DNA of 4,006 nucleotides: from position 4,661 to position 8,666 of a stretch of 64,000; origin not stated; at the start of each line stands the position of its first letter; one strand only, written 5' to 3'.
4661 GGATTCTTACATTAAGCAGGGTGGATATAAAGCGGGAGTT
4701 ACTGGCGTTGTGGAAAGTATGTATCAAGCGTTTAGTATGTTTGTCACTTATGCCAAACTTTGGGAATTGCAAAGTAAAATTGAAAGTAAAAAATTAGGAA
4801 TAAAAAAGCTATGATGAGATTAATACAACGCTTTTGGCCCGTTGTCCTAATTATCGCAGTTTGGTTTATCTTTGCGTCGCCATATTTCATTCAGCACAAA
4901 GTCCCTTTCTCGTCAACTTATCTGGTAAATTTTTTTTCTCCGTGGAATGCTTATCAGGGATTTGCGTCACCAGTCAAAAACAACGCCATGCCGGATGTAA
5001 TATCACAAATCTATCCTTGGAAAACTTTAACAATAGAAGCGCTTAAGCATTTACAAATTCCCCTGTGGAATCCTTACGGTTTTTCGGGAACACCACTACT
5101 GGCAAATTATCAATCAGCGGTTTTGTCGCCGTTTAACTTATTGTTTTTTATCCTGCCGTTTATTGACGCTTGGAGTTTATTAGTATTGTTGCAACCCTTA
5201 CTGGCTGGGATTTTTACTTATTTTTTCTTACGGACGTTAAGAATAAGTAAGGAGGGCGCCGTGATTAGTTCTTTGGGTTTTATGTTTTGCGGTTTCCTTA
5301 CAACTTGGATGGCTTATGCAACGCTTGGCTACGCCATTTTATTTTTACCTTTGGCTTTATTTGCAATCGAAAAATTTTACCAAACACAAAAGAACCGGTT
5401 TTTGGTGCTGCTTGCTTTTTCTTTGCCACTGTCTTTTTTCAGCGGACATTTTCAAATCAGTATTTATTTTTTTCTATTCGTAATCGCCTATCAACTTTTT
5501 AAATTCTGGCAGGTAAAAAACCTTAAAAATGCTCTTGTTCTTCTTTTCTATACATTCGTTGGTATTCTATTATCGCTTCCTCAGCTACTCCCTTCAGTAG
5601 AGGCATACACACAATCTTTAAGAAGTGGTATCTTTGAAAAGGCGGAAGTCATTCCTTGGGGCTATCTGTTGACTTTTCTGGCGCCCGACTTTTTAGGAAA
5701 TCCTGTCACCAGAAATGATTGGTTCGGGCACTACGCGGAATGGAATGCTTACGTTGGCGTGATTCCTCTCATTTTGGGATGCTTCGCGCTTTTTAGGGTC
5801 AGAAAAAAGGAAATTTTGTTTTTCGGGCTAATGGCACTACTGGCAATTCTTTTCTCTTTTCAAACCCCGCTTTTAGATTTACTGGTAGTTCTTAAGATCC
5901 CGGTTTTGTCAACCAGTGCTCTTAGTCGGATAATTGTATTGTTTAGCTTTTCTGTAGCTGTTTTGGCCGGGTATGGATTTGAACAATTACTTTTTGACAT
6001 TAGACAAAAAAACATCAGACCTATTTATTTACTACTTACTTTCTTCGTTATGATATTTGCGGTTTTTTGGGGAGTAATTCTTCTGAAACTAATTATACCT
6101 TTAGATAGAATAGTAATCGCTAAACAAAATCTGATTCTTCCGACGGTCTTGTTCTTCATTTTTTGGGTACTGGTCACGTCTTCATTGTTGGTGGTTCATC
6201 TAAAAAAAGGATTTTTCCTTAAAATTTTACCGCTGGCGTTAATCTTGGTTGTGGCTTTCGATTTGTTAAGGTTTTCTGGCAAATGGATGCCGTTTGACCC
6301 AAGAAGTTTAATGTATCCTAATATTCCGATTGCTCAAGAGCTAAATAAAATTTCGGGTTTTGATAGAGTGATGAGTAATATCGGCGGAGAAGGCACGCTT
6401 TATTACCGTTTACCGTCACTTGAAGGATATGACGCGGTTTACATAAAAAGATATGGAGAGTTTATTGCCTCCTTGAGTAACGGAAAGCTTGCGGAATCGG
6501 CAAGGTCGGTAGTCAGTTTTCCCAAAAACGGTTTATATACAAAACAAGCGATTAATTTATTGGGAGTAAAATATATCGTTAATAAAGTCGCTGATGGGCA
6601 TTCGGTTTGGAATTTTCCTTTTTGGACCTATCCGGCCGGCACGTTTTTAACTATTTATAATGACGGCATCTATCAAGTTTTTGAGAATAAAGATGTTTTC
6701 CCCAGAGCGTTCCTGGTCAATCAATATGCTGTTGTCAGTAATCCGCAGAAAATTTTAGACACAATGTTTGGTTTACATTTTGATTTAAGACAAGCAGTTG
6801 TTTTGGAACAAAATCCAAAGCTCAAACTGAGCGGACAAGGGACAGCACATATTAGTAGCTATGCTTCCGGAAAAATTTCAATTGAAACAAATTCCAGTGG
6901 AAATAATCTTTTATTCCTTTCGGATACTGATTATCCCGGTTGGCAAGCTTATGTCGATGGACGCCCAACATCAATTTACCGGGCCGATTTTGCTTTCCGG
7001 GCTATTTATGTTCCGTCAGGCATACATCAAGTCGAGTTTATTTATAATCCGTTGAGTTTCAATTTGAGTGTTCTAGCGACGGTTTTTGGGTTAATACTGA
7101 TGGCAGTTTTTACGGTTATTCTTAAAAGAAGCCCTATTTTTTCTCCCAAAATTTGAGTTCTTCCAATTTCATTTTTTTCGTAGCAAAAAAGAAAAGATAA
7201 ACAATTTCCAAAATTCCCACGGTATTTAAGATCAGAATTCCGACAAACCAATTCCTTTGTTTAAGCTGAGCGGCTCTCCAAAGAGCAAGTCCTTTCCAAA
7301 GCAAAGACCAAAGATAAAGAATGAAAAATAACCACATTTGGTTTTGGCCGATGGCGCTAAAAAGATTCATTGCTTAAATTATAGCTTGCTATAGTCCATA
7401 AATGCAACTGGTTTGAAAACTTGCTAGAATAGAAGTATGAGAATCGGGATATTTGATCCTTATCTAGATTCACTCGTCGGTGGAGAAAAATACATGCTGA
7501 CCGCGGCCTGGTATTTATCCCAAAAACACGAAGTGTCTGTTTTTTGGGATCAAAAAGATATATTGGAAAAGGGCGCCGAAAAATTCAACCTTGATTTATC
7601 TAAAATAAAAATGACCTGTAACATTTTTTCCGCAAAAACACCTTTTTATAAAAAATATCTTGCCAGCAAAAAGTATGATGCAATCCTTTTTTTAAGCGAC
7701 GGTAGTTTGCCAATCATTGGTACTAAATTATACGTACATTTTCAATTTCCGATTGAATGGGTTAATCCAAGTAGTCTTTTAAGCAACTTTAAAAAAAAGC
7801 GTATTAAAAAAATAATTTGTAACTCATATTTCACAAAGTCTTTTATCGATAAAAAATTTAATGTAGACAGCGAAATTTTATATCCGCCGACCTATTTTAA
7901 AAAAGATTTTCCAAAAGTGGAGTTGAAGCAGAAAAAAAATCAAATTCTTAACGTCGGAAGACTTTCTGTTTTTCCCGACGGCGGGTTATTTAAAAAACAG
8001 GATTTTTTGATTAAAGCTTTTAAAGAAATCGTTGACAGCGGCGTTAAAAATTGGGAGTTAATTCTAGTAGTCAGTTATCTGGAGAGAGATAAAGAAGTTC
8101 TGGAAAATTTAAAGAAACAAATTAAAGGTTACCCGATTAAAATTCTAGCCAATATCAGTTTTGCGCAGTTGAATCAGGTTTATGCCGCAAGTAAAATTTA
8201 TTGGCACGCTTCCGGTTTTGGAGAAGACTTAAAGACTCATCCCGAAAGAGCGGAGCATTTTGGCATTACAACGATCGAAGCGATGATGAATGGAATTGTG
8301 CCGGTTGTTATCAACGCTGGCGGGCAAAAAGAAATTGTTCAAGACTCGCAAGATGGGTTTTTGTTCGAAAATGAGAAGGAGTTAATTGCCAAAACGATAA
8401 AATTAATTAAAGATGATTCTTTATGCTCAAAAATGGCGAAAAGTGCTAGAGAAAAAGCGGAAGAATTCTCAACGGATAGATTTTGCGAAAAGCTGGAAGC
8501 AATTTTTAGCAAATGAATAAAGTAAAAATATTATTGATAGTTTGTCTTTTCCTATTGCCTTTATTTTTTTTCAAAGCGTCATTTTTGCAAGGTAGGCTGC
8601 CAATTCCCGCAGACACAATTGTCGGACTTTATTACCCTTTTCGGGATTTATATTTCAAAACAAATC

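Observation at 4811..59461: Exceptional expansion of lipid-carrier-dependent GT-C-type membrane glycosyltransferases in a single co-directional locus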

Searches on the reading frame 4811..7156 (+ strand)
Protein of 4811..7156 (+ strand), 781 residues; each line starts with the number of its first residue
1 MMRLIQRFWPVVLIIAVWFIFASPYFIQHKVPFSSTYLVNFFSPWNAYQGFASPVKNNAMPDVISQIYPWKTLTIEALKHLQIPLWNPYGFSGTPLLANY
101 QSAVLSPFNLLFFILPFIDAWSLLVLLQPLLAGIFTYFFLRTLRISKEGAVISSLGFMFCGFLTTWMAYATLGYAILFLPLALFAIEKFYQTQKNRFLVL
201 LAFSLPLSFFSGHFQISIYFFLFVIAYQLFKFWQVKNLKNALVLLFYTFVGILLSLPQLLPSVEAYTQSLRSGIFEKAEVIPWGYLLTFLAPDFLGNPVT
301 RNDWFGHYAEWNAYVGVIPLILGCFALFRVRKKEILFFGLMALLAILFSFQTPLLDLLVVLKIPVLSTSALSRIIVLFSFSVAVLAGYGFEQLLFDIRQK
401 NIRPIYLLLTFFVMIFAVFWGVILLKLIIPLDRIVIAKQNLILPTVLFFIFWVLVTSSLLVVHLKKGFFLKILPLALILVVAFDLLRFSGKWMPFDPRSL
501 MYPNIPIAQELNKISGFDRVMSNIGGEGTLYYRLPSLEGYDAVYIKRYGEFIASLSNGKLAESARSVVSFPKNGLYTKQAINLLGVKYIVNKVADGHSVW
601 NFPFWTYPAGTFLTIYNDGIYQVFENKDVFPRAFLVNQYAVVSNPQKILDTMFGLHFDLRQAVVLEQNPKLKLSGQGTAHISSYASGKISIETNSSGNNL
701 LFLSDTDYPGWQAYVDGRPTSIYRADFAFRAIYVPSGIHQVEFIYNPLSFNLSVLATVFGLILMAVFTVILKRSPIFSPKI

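Call 3: search_protein_families(library=pfam, proteins=[window:4811-7156:+], max_evalue=0.01)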
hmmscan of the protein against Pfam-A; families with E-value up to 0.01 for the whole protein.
window:4811-7156:+ (781 aa): 1 family
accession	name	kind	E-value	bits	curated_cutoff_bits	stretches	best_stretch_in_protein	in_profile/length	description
PF09586.16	YfhO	-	1.2e-25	90.5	28.5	2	94-638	65-596/835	Bacterial membrane protein YfhO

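Call 27: search_protein_families(library=ncbifam, proteins=[window:4811-7156:+], max_evalue=0.01)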
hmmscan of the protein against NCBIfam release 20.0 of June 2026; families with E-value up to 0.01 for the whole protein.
window:4811-7156:+ (781 aa): 1 family
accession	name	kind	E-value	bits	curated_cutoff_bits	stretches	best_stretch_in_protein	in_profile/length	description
NF047590.1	GlcsyltransPgfM2Strep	equivalog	2.1e-09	36.1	1500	1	686-770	798-879/884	glycosyltransferase PgfM2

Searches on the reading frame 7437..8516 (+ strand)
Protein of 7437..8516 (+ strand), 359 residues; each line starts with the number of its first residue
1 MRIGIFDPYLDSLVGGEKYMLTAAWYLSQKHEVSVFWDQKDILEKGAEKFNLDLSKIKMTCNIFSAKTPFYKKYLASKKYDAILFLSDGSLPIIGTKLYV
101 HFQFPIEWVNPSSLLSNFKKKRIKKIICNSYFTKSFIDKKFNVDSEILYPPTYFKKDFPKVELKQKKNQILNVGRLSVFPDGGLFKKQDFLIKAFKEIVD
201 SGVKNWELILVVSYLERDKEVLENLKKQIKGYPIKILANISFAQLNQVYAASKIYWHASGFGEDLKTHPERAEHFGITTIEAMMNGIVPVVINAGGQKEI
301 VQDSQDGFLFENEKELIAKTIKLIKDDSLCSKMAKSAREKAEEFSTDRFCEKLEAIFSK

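Call 3: search_protein_families(library=pfam, proteins=[window:7437-8516:+], max_evalue=0.01)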
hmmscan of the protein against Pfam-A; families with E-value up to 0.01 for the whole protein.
window:7437-8516:+ (359 aa): 3 families
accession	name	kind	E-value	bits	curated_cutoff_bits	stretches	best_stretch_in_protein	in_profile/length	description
PF00534.26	Glycos_transf_1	-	1.3e-22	80.5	26.4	1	155-339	3-171/172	Glycosyl transferases group 1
PF13692.12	Glyco_trans_1_4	-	1.8e-15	57.9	27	1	169-326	3-142/142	Glycosyl transferases group 1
PF13524.12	Glyco_trans_1_2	-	2.2e-05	24.9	25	1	233-342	28-130/144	Glycosyl transferase-like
